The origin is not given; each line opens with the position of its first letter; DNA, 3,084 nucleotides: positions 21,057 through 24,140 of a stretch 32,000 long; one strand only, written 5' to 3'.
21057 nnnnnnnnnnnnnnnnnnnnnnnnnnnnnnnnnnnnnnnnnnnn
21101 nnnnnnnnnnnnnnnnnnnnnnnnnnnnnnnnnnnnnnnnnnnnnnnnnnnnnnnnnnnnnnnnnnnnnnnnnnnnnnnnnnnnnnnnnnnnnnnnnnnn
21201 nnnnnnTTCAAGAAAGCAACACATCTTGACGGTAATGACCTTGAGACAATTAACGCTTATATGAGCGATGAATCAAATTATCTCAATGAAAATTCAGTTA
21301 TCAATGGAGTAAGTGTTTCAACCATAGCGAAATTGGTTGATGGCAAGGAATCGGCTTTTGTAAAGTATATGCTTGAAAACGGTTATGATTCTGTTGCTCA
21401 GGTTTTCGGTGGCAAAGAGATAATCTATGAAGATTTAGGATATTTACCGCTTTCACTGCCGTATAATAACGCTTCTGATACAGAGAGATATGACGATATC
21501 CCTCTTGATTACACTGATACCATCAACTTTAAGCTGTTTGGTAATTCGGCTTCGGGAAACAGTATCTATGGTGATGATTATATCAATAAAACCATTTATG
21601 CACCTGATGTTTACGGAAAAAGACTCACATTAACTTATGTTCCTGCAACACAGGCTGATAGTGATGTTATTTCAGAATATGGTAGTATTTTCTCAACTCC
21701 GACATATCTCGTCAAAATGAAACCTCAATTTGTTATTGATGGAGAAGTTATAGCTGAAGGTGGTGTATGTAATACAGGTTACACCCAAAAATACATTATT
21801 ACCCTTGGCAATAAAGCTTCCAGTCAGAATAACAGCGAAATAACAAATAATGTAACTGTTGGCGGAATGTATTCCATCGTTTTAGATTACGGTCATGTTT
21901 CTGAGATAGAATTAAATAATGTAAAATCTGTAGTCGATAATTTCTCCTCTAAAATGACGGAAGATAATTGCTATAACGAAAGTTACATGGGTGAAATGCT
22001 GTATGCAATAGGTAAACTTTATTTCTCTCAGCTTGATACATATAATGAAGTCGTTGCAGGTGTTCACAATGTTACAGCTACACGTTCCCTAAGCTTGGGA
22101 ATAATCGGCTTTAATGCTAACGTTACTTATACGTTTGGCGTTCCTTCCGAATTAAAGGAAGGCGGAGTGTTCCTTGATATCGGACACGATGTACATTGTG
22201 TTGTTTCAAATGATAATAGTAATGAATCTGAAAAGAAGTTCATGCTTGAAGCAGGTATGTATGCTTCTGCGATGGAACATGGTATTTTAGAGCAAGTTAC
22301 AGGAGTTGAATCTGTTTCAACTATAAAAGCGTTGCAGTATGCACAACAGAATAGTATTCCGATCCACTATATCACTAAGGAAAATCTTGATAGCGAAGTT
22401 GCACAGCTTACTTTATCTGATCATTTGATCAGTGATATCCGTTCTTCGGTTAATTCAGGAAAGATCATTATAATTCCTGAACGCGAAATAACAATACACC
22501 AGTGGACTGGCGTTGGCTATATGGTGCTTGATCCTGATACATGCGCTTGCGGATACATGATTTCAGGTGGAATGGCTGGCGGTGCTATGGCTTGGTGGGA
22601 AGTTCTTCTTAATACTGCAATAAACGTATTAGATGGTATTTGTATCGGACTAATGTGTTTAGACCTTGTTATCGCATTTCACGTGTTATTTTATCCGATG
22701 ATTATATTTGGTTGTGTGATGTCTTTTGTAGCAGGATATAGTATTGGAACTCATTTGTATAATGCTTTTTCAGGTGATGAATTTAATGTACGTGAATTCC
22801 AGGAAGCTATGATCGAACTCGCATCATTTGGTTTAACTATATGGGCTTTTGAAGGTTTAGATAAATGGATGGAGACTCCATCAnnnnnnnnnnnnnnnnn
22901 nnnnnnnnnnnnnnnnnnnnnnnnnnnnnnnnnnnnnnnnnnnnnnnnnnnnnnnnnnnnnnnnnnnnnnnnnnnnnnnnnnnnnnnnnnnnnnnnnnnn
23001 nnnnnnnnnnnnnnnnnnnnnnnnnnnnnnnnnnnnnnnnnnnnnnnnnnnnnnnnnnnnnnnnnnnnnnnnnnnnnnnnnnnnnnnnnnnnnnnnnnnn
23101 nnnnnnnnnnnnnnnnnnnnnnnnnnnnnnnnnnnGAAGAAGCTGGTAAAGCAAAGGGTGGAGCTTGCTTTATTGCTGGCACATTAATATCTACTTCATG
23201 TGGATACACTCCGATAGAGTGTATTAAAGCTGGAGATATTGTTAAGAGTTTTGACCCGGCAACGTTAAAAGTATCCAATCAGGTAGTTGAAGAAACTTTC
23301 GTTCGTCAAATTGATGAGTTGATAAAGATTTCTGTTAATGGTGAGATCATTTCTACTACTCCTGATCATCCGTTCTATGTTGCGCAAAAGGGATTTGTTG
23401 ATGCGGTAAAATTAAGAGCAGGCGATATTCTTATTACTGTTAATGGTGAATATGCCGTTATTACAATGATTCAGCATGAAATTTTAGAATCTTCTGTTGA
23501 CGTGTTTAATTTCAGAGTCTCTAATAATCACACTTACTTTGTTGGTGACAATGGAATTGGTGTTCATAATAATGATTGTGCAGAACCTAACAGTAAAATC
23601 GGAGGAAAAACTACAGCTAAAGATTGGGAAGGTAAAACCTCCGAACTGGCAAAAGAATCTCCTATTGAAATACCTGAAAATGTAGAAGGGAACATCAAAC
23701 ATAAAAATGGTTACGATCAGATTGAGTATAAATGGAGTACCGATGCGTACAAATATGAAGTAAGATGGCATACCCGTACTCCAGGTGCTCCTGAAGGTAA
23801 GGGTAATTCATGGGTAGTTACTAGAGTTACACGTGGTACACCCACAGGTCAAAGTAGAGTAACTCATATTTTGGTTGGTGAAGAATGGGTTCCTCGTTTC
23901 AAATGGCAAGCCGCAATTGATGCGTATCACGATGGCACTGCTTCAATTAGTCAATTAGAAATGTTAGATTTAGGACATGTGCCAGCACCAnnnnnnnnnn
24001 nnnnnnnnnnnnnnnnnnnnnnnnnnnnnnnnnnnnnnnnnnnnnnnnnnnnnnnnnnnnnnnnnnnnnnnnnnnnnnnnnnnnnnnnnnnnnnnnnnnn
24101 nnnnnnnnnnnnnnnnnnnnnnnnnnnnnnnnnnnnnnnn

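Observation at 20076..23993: Polymorphic toxin with an undescribed delivery scaffold: TM anchor, transglutaminase-like domain, ~450-aa beta-rich domain, hydrophobic helices, GEGT repeats, Hint domain and toxin tip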

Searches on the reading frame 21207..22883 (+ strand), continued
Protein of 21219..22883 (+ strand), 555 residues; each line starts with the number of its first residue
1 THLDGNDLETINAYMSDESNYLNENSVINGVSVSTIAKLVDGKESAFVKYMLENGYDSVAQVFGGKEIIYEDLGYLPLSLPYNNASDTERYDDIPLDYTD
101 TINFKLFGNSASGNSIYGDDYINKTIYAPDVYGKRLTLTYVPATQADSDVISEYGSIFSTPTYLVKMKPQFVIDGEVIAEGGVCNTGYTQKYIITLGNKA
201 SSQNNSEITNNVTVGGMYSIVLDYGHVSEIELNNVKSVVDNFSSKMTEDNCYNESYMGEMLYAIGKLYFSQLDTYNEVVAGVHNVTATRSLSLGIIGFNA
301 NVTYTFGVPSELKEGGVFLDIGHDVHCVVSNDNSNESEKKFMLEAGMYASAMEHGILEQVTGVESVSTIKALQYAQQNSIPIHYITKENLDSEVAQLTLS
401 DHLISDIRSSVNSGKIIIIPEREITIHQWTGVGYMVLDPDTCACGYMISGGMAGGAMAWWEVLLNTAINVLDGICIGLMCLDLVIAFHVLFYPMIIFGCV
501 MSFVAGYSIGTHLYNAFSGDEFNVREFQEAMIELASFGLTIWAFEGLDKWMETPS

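Call 76: fold_search(model_id=the predicted structure, library=viral)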
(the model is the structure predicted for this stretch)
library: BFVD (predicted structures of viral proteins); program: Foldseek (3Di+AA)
matches with E <= 10: 465; with E <= 0.001: 0
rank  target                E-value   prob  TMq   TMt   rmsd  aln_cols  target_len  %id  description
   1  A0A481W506            1.9e-02  0.10  0.08  0.09  23.3       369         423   10  Uncharacterized protein [Pseudomonas phage Psa21]
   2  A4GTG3                4.5e-02  0.08  0.06  0.03  44.7       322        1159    9  Envelope polyprotein [Walleye dermal sarcoma virus]
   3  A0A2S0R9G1            6.1e-02  0.21  0.12  0.05  25.2       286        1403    8  Polyprotein (Fragment) [Iflavirus sp.]
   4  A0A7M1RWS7            6.1e-02  0.04  0.07  0.06  34.9       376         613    9  Uncharacterized protein [uncultured phage cr3_1]
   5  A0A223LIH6            8.8e-02  0.10  0.10  0.15  19.4       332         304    7  Uncharacterized protein [Erwinia phage vB_EamM_Joad]
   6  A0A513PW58            9.3e-02  0.08  0.07  0.10  19.7       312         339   10  Uncharacterized protein [Vibrio phage 2 TSL-2019]
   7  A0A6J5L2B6            9.8e-02  0.04  0.08  0.06  28.5       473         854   10  Uncharacterized protein [uncultured Caudovirales phage]
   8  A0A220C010            1.7e-01  0.11  0.07  0.16  24.5       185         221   16  (no name in the UniProt tables at hand)
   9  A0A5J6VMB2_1          1.8e-01  0.02  0.07  0.04  35.1       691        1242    9  Uncharacterized protein [Megaviridae environmental sample]
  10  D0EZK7                2.3e-01  0.07  0.11  0.06  22.1       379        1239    7  PPPDE domain-containing protein [Bombyx mori cytoplasmic polyhedrosis virus]
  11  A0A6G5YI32            2.3e-01  0.02  0.06  0.12  23.3       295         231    7  (no name in the UniProt tables at hand)
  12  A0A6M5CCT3            2.5e-01  0.02  0.07  0.04  34.4       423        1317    9  Tail protein [Vibrio phage Vc1]
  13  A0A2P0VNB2            2.7e-01  0.05  0.08  0.14  25.1       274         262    9  Uncharacterized protein [Tetraselmis virus 1]
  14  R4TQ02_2              3.3e-01  0.02  0.08  0.05  33.4       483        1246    8  (no name in the UniProt tables at hand)
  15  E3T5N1                3.4e-01  0.38  0.11  0.34  12.1       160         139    9  Uncharacterized protein [Cafeteria roenbergensis virus (strain BV-PW1)]
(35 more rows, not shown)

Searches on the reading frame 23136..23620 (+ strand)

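Call 81: search_solved_structures(query=window:23136-23620:+, max_evalue=0.00001, show_alignments=2)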
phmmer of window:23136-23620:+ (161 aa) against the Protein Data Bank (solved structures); distinct sequences matched with E-value up to 0.00001: 3.
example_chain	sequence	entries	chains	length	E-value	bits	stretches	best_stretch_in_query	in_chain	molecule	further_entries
2lwy_A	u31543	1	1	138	1.4e-34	122.5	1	11-145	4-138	BACTERIAL INTEIN-LIKE DOMAIN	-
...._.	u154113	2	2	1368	1.4e-07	34.8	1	11-151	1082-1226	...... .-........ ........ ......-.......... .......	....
2jmz_A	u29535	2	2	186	7.6e-07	32.4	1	33-139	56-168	Hypothetical protein MJ0781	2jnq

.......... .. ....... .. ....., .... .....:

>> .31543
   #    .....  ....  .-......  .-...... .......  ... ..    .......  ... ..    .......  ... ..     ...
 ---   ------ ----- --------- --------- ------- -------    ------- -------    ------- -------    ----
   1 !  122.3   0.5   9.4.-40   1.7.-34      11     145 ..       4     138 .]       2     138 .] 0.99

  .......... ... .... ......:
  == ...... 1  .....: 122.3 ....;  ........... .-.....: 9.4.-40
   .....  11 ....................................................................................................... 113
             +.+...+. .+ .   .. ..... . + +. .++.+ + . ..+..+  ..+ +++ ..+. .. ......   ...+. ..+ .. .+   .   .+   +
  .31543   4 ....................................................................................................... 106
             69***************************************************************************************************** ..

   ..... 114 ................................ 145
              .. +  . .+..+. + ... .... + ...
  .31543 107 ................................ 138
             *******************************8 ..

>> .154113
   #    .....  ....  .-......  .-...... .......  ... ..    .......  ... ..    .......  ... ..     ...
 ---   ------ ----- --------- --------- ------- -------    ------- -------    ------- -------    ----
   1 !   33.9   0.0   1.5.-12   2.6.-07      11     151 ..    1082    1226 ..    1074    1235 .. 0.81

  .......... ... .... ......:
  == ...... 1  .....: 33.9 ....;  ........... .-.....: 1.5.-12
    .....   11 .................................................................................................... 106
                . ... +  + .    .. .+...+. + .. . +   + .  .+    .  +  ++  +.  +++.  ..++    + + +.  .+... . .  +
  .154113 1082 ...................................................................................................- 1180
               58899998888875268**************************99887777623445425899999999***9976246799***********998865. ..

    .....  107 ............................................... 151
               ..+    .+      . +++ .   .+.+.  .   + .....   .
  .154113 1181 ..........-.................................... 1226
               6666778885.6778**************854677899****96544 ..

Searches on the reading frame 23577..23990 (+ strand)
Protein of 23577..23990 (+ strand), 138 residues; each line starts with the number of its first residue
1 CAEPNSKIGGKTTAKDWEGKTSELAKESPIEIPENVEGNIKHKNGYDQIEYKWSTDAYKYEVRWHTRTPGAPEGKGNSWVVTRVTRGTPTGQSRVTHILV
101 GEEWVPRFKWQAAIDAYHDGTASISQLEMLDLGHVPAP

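Call 12: search_protein_families(library=pfam, proteins=[window:23577-23990:+], max_evalue=10)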
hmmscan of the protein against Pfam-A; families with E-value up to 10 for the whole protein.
seq(138 aa): 1 family
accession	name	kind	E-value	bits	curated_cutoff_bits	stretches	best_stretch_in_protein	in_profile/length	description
PF15532.11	Ntox30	-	0.0034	18.1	25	1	47-87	24-65/103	Bacterial toxin 30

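Call 14: find_homologous_proteins(query=window:23589-23990:+, max_evalue=0.01)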
Query seq(134 aa) (134 aa): 26 proteins with E <= 0.01 among 27 candidates.
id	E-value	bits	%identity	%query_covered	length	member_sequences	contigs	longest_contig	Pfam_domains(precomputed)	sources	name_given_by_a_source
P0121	2.4e-47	178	60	97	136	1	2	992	-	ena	-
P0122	9.5e-47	177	58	97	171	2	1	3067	-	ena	-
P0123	9.6e-47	176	62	97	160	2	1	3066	-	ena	-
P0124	5.1e-46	174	58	96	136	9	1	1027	-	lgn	-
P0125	1.5e-45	173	58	95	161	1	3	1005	-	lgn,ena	-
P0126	3.6e-45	171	60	96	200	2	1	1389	-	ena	-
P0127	8.8e-45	170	58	96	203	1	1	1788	-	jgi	-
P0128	5.9e-44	167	56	97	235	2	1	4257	-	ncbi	-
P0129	2.7e-42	162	62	96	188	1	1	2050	-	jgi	-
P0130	9.1e-40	154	56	95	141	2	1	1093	-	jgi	jgi:hypothetical protein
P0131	8.5e-39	151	55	89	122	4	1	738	-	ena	-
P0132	2.5e-38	149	56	83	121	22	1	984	-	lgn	-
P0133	7.0e-38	148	64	74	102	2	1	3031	-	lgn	-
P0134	2.0e-34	137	60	75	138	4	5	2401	-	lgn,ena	-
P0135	6.9e-34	135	55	86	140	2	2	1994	-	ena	-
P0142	1.8e-23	101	47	84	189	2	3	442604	-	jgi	jgi:hypothetical protein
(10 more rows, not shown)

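Call 29: predict_structure(alignment_id=A1)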
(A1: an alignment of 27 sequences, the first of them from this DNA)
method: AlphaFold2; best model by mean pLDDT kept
length: 134 residues; sequences in the alignment: 27
mean_pLDDT: 91.5   pTM: 0.83
mean pLDDT of the five models: 91.5, 91.3, 89.5, 88.9, 88.3
residues with pLDDT >= 90: 102; 70-90: 27; 50-70: 2; < 50: 3
segments of 3 or more residues with pLDDT < 50: 1-3
pLDDT, mean of each block of 10 residues (from residue 1): 68 93 96 94 95 95 83 93 89 97 97 96 95 90
secondary structure, 60 per line:
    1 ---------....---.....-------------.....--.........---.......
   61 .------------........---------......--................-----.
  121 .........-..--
elements in order: H10-13 H17-21 E35-39 E42-50 E54-61 E74-81 E91-96 E99-102 H103-114 H120-129

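Call 35: fold_search(model_id=the predicted structure, library=pdb)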
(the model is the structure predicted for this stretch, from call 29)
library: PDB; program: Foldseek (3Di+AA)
matches with E <= 10: 368; with E <= 0.001: 0
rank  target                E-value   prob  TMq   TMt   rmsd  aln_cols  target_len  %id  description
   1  1yqf_C                8.2e-02  0.25  0.26  0.22  11.1       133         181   16  Hypothetical protein from leishmania major unknown function sequence homologue to human p32 protein (released 2005-02-22)
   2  7fik_E                2.2e-01  0.21  0.25  0.04  18.3       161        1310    8  The cryo-EM structure of the CR subunit from X. laevis NPC (released 2022-11-09)
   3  7wb4_E                2.5e-01  0.23  0.26  0.04  18.2       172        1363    9  Cryo-EM structure of the NR subunit from X. laevis NPC (released 2022-03-02)
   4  7nwn                  2.9e-01  0.41  0.32  0.24   6.0       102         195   13  A carbohydrate binding module family 9 (CBM9) from Caldicellulsiruptor kristjanssonii (released 2021-07-07)
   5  6yfu_AA               3.1e-01  0.10  0.22  0.21  14.8       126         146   15  Virus-like particle of Wenzhou levi-like virus 4 (released 2020-09-02)
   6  6zqd_UQ               4.2e-01  0.18  0.24  0.06  13.2       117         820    8  Cryo-EM structure of the 90S pre-ribosome from Saccharomyces cerevisiae, state Post-A1 (released 2020-09-23)
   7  2fpn                  5.0e-01  0.38  0.37  0.26  14.2       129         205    8  The crystal structure of the ywmB protein from Bacillus subtilis (released 2006-03-14)
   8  4ncj_A                5.6e-01  0.08  0.17  0.09  14.5       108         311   19  Crystal Structure of Pyrococcus furiosis Rad50 R805E mutation with ADP Beryllium Flouride (released 2014-03-05)
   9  7fik_e                5.9e-01  0.16  0.27  0.04  17.9       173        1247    8  The cryo-EM structure of the CR subunit from X. laevis NPC (released 2022-11-09)
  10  9bk6_A                6.3e-01  0.13  0.22  0.28  12.8       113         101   11  Structure of B10_CYTX binder-complex (released 2024-10-09)
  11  9hau_AA               6.3e-01  0.10  0.26  0.28  13.8       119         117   13  pT=3 virus-like particle of ssRNA phage Hubei14 coat protein (released 2024-11-13)
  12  4nch_B                6.7e-01  0.09  0.18  0.09  13.9        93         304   18  Crystal Structure of Pyrococcus furiosis Rad50 L802W mutation (released 2014-03-05)
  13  4nch_A                7.0e-01  0.08  0.19  0.10  14.4       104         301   18  Crystal Structure of Pyrococcus furiosis Rad50 L802W mutation (released 2014-03-05)
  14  3qkr_A                7.5e-01  0.09  0.23  0.17  13.0       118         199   17  Mre11 Rad50 binding domain bound to Rad50 (released 2011-03-30)
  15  4nck_A                7.9e-01  0.09  0.21  0.11   9.8        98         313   16  Crystal Structure of Pyrococcus furiosis Rad50 R797G mutation (released 2014-03-05)
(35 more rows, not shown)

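Call 52: find_encoding_contigs(protein=P0142, flank=6000, max_places=1)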
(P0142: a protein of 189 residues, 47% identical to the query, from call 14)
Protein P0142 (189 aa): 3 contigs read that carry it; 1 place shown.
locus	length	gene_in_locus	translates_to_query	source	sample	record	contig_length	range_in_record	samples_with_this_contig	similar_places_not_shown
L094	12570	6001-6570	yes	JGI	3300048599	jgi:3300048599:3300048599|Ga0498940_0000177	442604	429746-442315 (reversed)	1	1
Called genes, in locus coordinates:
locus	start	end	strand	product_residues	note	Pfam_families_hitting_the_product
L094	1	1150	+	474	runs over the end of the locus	-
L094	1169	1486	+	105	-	-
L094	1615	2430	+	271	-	-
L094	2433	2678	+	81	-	-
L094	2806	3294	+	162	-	PF24691:TreTu_C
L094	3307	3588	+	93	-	-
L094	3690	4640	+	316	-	-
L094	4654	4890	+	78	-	-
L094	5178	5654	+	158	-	-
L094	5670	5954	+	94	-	-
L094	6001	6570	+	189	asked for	-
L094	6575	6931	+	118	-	-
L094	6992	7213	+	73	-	-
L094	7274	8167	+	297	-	-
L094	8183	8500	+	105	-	-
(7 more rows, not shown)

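Call 80: search_protein_families(library=pfam, alignment_id=A1, max_evalue=0.05)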
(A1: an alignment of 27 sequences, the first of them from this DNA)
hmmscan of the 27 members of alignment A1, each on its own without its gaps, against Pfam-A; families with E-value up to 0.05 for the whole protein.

A. member 1, seq(134 aa): 1 family
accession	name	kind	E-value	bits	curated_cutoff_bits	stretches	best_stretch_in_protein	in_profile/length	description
PF15532.11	Ntox30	-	0.0032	18.1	25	1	43-83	24-65/103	Bacterial toxin 30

B. families by the number of members that match (of 27 scanned): 6 families
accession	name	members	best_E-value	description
PF15532.11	Ntox30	16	0.00014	Bacterial toxin 30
PF01278.26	Omptin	3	0.02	Omptin family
PF07591.16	PT-HINT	1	4.2e-07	Pretoxin HINT domain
PF08460.16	SH3_5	1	0.018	Bacterial SH3 domain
PF06439.18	3keto-disac_hyd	1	0.039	3-keto-disaccharide hydrolase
PF16765.10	Pim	1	0.039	Pesticin immunity protein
